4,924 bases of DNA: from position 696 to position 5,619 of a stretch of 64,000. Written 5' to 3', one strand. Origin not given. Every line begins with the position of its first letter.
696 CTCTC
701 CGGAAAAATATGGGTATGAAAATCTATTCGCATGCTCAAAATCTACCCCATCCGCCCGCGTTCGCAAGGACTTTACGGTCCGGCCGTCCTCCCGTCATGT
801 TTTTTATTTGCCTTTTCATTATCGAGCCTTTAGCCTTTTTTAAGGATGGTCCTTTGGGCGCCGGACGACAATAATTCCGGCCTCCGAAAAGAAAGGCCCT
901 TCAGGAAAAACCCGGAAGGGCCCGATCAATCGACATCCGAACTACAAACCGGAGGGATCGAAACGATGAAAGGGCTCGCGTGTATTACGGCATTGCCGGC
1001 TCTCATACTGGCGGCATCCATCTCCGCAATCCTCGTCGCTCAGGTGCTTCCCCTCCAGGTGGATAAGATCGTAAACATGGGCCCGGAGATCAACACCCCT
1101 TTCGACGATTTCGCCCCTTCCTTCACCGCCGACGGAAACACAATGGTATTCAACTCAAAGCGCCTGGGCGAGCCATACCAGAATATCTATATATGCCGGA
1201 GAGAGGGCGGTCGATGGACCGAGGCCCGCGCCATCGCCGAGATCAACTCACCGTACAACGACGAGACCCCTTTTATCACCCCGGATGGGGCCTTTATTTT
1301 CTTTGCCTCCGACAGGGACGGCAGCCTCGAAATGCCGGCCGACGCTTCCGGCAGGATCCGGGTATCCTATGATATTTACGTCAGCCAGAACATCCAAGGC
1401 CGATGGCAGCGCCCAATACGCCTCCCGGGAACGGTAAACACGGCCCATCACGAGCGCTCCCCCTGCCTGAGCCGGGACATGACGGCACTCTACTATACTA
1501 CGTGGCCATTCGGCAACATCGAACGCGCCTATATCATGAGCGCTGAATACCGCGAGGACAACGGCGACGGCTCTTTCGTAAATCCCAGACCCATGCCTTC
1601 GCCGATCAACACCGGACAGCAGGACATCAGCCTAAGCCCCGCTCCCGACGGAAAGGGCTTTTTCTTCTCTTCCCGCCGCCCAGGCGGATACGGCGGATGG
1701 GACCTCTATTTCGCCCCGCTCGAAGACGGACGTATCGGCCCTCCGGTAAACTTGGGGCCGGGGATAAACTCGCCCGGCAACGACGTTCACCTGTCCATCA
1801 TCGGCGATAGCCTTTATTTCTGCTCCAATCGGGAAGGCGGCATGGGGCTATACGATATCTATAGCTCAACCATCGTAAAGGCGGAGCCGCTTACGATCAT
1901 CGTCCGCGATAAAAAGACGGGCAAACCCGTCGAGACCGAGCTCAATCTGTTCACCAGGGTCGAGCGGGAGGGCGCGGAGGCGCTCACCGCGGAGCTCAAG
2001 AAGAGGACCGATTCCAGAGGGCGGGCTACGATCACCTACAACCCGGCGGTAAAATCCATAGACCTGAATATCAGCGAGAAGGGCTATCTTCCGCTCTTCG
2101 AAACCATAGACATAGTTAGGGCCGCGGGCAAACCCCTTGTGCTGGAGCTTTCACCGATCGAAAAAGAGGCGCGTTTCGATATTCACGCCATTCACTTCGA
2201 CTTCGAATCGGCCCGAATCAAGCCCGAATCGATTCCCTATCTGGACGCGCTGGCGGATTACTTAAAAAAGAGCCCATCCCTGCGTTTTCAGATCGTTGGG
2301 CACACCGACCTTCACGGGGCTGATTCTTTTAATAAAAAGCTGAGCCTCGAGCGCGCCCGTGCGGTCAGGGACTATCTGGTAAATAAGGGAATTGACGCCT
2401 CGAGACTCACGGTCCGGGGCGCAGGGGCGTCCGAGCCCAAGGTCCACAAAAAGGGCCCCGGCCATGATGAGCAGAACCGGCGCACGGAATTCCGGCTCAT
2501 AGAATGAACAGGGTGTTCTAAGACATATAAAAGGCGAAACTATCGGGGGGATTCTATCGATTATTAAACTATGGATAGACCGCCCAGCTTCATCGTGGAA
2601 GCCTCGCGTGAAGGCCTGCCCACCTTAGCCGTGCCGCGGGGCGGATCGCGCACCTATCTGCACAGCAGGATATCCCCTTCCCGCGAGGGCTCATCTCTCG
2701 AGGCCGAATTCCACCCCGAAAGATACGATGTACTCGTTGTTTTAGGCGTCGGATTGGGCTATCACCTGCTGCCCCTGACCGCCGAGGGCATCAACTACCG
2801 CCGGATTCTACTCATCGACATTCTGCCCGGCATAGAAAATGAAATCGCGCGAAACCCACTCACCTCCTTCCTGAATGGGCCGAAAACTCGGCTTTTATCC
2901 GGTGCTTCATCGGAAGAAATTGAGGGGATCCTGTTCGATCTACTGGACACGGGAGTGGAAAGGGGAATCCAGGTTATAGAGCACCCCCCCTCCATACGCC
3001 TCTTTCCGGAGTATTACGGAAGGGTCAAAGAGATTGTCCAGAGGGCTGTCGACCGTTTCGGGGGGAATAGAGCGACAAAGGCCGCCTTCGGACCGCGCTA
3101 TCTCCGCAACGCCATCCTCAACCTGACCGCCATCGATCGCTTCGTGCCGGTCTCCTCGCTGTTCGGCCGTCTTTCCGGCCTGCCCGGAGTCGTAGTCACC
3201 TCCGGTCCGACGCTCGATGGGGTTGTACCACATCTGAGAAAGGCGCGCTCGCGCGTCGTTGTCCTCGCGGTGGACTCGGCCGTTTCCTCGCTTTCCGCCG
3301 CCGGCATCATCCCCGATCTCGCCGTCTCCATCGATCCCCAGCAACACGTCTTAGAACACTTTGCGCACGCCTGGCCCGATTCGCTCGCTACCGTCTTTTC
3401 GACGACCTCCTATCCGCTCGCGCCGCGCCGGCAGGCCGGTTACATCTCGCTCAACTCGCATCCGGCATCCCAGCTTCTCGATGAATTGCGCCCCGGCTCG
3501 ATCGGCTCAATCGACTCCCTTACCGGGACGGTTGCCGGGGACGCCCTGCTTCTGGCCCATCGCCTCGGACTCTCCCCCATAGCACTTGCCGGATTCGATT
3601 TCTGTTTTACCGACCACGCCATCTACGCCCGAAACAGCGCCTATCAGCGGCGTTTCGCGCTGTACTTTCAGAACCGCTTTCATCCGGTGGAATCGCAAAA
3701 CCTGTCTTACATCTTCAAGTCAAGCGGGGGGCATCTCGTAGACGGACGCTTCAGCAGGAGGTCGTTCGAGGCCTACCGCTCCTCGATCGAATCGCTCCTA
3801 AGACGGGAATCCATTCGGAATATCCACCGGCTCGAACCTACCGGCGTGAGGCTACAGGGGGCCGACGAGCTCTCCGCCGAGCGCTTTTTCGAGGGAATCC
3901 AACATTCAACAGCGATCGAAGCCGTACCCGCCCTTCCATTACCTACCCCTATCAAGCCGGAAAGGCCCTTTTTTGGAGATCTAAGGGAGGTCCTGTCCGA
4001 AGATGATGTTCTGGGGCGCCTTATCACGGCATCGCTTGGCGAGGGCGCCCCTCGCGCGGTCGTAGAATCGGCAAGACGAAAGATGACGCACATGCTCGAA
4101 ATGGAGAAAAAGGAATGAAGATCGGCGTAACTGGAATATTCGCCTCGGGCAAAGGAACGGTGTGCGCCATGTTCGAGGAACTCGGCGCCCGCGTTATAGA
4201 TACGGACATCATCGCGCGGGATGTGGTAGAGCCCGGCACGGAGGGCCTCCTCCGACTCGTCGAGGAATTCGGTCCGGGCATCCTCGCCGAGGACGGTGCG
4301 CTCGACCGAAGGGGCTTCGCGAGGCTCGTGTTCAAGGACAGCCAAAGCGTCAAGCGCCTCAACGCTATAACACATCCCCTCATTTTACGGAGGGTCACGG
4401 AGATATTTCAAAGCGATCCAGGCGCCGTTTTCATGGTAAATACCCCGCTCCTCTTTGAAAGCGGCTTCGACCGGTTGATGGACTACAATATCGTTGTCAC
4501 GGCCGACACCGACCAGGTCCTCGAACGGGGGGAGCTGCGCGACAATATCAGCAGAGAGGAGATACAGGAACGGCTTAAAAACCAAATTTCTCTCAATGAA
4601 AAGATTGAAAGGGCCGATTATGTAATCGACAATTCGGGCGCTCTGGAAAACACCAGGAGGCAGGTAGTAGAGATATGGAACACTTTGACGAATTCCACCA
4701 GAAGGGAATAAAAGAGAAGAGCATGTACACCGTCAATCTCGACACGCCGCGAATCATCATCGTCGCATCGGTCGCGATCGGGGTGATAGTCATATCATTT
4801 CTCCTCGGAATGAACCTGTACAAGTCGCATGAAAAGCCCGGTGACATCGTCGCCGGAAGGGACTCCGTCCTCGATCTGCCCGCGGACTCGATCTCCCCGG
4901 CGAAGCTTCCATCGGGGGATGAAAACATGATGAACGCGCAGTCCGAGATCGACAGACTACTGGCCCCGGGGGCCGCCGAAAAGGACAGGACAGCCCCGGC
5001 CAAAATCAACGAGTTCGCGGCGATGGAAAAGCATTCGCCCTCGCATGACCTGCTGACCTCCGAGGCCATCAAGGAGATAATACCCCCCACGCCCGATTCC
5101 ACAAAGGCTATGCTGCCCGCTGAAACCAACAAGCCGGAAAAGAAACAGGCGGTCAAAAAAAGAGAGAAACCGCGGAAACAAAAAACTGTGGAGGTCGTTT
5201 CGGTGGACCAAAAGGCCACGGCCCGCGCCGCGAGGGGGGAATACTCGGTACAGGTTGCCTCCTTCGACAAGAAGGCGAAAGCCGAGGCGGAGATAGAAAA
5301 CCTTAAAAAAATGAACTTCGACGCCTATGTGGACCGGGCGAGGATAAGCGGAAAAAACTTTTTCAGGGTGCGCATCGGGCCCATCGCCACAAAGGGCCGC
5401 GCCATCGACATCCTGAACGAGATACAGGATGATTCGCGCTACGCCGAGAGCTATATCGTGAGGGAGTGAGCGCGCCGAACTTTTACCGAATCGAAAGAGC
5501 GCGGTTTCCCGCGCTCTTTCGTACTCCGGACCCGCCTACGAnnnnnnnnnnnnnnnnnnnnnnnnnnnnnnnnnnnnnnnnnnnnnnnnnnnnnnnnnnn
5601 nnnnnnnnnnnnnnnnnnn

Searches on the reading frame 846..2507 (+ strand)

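Call 78: search_protein_families(library=pfam, proteins=[window:846-2507:+], max_evalue=0.00001)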
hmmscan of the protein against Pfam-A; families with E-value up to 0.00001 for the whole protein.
window:846-2507:+ (553 aa): 2 families
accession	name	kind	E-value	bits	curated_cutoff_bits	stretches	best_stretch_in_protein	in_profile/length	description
PF07676.18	PD40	-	4.7e-22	77.8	20.9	2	79-115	2-37/38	WD40-like Beta Propeller Repeat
PF00691.25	OmpA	-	2e-21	76.6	27.2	1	451-545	2-98/98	OmpA family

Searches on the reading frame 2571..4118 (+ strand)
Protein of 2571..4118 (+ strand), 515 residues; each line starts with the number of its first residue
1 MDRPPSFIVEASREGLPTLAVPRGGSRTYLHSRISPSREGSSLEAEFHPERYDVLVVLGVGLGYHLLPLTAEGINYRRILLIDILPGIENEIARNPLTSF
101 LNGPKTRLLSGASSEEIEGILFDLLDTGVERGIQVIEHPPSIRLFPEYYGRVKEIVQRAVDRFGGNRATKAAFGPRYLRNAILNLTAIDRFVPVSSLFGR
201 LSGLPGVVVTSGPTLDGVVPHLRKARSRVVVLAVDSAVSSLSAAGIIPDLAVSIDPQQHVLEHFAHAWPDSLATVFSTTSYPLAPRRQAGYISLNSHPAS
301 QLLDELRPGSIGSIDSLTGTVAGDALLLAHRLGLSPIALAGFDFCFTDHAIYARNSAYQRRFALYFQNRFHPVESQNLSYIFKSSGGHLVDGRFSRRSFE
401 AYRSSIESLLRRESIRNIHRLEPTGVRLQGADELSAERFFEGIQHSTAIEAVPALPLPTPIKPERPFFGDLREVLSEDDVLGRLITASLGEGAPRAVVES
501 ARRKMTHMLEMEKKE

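Call 78: search_protein_families(library=pfam, proteins=[window:2571-4118:+], max_evalue=0.00001)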
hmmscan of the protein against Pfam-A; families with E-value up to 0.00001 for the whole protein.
window:2571-4118:+ (515 aa): 1 family
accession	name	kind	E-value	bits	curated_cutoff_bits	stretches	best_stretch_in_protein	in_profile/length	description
PF01973.23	MptE-like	-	2.6e-24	86.3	34.6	1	180-348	2-170/171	6-hydroxymethylpterin diphosphokinase MptE-like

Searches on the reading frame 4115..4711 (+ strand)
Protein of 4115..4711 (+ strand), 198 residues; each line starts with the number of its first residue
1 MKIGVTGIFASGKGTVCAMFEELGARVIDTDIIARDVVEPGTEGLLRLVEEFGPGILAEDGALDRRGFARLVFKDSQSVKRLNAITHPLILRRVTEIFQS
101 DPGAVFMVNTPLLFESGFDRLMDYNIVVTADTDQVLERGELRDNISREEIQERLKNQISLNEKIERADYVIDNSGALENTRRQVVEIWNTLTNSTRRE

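Call 78: search_protein_families(library=pfam, proteins=[window:4115-4711:+], max_evalue=0.00001)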
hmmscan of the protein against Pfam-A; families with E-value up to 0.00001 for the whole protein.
window:4115-4711:+ (198 aa): 1 family
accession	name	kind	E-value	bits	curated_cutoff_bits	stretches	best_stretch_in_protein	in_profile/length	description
PF01121.26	CoaE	-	2.5e-52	177.6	27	1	3-177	3-178/180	Dephospho-CoA kinase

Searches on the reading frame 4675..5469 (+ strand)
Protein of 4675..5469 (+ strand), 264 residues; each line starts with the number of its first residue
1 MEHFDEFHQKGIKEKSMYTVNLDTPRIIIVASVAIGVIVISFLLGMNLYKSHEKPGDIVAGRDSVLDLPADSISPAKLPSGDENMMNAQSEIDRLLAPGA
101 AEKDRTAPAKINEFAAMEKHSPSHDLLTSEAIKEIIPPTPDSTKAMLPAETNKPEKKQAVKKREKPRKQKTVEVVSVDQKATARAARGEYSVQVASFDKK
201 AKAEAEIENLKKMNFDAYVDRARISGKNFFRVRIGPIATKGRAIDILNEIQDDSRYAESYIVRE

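Call 78: search_protein_families(library=pfam, proteins=[window:4675-5469:+], max_evalue=0.00001)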
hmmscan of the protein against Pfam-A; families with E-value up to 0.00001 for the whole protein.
window:4675-5469:+ (264 aa): 1 family
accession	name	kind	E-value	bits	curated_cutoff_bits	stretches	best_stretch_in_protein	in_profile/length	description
PF05036.18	SPOR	-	1.8e-15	57.5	21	1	187-263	2-76/76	SPOR domain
